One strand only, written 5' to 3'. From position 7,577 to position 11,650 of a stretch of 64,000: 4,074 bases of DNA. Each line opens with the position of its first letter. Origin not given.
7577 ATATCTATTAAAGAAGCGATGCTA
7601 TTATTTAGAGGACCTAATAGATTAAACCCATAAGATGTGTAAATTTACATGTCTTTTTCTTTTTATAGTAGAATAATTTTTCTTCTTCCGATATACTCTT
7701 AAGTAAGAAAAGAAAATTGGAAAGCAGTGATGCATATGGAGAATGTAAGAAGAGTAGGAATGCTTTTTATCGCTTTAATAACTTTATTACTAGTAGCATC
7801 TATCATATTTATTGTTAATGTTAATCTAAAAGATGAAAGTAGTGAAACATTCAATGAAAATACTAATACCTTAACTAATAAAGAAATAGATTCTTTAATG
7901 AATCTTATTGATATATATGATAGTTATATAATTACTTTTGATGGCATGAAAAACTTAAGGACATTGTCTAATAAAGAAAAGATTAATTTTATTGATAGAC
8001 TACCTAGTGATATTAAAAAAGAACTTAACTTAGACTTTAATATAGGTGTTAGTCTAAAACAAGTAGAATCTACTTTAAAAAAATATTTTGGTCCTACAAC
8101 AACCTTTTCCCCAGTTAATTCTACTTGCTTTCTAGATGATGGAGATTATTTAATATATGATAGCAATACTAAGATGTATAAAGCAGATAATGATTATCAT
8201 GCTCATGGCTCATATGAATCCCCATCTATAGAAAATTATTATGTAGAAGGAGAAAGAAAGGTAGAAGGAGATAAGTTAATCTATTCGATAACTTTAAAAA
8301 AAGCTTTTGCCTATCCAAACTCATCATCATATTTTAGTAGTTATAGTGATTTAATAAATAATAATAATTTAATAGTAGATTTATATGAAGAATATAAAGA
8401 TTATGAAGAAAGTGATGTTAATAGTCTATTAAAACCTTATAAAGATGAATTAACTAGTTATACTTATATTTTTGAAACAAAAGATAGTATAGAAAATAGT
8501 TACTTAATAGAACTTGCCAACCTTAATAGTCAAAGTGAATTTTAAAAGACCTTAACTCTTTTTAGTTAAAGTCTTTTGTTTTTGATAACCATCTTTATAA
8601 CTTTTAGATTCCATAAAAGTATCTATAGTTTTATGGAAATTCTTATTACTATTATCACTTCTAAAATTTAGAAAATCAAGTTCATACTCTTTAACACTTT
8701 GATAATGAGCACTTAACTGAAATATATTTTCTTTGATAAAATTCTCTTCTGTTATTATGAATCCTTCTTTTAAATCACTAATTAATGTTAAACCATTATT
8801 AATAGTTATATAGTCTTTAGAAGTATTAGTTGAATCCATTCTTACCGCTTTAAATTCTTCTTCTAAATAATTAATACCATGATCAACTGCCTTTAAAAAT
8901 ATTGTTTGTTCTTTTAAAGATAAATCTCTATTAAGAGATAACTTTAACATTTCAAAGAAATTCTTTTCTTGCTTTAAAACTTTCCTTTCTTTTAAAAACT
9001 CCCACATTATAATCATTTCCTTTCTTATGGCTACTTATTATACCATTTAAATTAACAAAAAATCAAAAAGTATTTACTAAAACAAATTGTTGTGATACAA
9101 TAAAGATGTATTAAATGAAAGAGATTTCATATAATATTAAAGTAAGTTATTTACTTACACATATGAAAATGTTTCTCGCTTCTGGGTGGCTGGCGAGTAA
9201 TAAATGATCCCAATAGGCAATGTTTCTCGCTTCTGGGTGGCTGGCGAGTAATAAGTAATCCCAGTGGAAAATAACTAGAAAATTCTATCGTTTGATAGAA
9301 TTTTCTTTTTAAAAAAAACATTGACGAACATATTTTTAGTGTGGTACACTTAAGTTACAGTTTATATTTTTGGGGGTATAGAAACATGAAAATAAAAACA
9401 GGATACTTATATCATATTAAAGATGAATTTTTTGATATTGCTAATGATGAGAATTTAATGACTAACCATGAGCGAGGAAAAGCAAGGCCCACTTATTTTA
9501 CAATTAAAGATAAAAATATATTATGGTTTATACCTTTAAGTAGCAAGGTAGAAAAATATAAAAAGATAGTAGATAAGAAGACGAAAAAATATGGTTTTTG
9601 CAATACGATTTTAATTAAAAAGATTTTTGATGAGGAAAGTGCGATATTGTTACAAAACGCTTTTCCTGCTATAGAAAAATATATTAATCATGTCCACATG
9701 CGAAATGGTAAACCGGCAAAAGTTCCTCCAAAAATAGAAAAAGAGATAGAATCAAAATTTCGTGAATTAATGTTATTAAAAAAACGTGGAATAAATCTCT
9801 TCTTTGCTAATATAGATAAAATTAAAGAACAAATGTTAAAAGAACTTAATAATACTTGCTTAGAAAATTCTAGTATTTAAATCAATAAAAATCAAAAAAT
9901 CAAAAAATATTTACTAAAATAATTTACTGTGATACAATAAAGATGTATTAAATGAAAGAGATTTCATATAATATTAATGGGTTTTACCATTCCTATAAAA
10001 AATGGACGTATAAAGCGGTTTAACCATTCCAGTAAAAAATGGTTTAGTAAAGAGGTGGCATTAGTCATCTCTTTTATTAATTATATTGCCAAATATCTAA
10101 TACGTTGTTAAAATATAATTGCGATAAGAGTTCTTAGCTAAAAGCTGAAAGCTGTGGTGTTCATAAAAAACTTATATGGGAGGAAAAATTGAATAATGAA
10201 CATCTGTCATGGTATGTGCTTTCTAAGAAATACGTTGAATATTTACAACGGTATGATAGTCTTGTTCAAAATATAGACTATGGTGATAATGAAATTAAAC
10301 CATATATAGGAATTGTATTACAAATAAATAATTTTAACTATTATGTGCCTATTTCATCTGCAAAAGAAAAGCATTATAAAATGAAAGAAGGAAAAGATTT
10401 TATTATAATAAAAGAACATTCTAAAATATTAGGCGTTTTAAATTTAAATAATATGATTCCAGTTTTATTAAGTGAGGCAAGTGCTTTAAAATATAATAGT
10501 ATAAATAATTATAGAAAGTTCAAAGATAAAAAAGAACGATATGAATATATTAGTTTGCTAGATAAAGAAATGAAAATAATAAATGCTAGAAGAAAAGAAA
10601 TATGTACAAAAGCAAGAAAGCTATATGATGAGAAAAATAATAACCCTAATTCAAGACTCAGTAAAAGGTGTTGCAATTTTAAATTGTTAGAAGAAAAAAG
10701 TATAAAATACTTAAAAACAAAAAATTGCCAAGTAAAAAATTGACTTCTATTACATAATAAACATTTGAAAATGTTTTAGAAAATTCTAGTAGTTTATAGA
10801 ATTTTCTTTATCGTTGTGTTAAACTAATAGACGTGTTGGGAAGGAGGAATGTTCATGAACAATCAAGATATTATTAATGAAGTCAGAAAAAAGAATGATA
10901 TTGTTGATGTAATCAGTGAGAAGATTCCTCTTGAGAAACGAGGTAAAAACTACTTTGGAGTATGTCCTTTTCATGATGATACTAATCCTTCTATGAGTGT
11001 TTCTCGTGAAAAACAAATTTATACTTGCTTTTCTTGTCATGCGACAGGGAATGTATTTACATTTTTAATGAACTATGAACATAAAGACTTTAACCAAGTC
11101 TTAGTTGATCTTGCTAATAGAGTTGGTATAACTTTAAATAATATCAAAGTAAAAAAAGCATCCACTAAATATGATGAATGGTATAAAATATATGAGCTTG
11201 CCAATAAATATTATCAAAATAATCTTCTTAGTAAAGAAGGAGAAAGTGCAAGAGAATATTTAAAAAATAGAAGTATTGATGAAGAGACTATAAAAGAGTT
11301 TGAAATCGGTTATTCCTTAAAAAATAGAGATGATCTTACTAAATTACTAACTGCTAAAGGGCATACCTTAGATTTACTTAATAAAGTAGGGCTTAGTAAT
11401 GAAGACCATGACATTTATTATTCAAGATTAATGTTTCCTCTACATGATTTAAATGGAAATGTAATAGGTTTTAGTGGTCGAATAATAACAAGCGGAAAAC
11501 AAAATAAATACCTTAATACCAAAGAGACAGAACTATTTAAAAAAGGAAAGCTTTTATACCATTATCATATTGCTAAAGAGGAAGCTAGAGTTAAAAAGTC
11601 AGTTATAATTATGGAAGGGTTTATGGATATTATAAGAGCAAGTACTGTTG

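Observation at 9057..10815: Two back-to-back type III toxin-antitoxin cassettes driven by a duplicated promoter/leader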

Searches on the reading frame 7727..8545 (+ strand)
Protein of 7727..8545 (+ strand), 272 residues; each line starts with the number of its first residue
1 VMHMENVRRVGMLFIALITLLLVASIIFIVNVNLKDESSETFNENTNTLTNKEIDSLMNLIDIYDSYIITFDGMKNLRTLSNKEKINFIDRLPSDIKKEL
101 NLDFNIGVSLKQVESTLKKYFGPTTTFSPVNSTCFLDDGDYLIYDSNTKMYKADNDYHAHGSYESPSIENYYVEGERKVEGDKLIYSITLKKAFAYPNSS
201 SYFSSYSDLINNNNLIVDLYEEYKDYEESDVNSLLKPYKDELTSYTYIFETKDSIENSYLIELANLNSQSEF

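Call 5: search_protein_families(library=pfam, proteins=[window:7727-8545:+], max_evalue=1)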
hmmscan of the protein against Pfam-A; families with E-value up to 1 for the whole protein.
window:7727-8545:+ (272 aa): 1 family
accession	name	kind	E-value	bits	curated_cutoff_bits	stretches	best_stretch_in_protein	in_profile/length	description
PF17000.10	Asp5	-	0.046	14.4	25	1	17-48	4-35/71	Accessory secretory protein Sec, Asp5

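Call 7: search_protein_families(library=padloc, proteins=[window:7727-8545:+], max_evalue=1)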
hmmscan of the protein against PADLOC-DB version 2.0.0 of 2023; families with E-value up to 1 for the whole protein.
window:7727-8545:+ (272 aa): 0 families

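Call 8: search_protein_families(library=ncbifam, proteins=[window:7727-8545:+], max_evalue=1)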
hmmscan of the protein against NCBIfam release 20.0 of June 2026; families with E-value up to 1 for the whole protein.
window:7727-8545:+ (272 aa): 0 families

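Call 50: search_protein_families(library=phrogs, proteins=[window:7727-8545:+], max_evalue=0.1)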
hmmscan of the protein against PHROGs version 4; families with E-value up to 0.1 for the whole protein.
window:7727-8545:+ (272 aa): 1 family
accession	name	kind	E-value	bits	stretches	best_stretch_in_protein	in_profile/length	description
phrog_5951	-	unknown function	0.0097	17.1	1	3-60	52-108/172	-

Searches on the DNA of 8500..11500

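Call 6: search_rna_families(source=window, start=8500, end=11500, threshold=evalue, max_evalue=1, show_alignments=4)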
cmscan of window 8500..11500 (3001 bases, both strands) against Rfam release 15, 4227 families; matches with E-value up to 1: 3.
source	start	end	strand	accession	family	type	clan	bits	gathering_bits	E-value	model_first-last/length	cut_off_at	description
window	9306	9392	-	RF01597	snoR22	Gene; snRNA; snoRNA; CD-box;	-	27.5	50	0.67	1-83/83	no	small nucleolar RNA snoR22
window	9978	10058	+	RF01761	wcaG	Cis-reg;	-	25.9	42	0.052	1-98/98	no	wcaG RNA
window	9266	9324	+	RF02922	RAGATH-32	Cis-reg;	-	18.2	41.8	0.5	20-78/78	no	RAGATH-32 RNA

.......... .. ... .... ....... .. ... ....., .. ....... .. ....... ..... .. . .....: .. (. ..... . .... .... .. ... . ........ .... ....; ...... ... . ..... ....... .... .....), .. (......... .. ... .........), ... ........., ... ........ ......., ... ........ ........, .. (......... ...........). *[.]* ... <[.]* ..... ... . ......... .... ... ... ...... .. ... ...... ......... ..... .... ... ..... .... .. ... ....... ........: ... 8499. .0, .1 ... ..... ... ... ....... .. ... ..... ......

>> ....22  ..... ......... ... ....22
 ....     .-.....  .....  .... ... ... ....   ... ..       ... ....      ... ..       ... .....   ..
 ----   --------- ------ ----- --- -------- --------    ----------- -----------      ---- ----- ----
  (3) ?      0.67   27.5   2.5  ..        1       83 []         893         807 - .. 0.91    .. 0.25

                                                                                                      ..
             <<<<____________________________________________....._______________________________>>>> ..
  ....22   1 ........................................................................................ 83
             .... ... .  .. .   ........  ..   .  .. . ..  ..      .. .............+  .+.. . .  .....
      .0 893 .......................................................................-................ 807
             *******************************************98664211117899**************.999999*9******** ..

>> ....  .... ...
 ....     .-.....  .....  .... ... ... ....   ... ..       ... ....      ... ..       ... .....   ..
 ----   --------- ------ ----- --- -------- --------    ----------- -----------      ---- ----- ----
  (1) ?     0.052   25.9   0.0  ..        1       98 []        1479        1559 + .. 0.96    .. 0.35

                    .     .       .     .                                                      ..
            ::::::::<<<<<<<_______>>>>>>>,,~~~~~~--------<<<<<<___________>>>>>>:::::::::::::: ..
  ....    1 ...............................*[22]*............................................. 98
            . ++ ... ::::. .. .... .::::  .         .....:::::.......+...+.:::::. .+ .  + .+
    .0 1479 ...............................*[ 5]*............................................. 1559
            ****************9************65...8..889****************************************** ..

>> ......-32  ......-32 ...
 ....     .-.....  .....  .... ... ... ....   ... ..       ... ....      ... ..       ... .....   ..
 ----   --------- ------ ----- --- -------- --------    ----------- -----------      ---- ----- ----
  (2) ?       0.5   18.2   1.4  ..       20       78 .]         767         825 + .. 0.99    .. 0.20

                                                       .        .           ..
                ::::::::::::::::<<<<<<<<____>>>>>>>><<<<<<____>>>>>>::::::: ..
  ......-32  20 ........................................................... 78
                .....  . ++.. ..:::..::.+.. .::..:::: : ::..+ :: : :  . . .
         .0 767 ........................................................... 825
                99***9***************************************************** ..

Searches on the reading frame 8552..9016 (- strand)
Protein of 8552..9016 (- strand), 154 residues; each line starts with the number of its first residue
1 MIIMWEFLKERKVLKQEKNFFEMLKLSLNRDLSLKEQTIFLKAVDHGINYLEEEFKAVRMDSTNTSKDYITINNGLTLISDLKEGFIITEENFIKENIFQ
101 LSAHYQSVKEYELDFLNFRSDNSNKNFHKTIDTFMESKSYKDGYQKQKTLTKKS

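Call 5: search_protein_families(library=pfam, proteins=[window:8552-9016:-], max_evalue=1)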
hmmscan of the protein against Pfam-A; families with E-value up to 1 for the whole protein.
window:8552-9016:- (154 aa): 2 families
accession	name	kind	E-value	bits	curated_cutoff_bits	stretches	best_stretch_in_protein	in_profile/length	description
PF24423.1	OVT1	-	0.04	14.7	30.9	1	110-149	49-88/100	Major antigen, helical domain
PF19579.4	FtsL_2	-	0.062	13.6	24.6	0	87-139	31-83/100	Bacteriodetes cell division protein (FtsL-like)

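Call 7: search_protein_families(library=padloc, proteins=[window:8552-9016:-], max_evalue=1)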
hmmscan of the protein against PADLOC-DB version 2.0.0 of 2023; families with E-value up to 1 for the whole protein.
window:8552-9016:- (154 aa): 0 families

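Call 8: search_protein_families(library=ncbifam, proteins=[window:8552-9016:-], max_evalue=1)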
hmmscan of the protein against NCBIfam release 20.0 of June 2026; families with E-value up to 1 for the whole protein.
window:8552-9016:- (154 aa): 1 family
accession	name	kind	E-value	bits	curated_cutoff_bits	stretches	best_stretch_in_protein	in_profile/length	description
TIGR02530.1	flg_new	equivalog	0.06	14.1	83.2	1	12-99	4-87/96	TIGR02530 family flagellar biosynthesis protein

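Call 50: search_protein_families(library=phrogs, proteins=[window:8552-9016:-], max_evalue=0.1)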
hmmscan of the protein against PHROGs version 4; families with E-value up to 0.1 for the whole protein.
window:8552-9016:- (154 aa): 1 family
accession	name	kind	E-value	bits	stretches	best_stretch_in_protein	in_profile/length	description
phrog_13878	-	unknown function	0.03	15.2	1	18-112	26-119/123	-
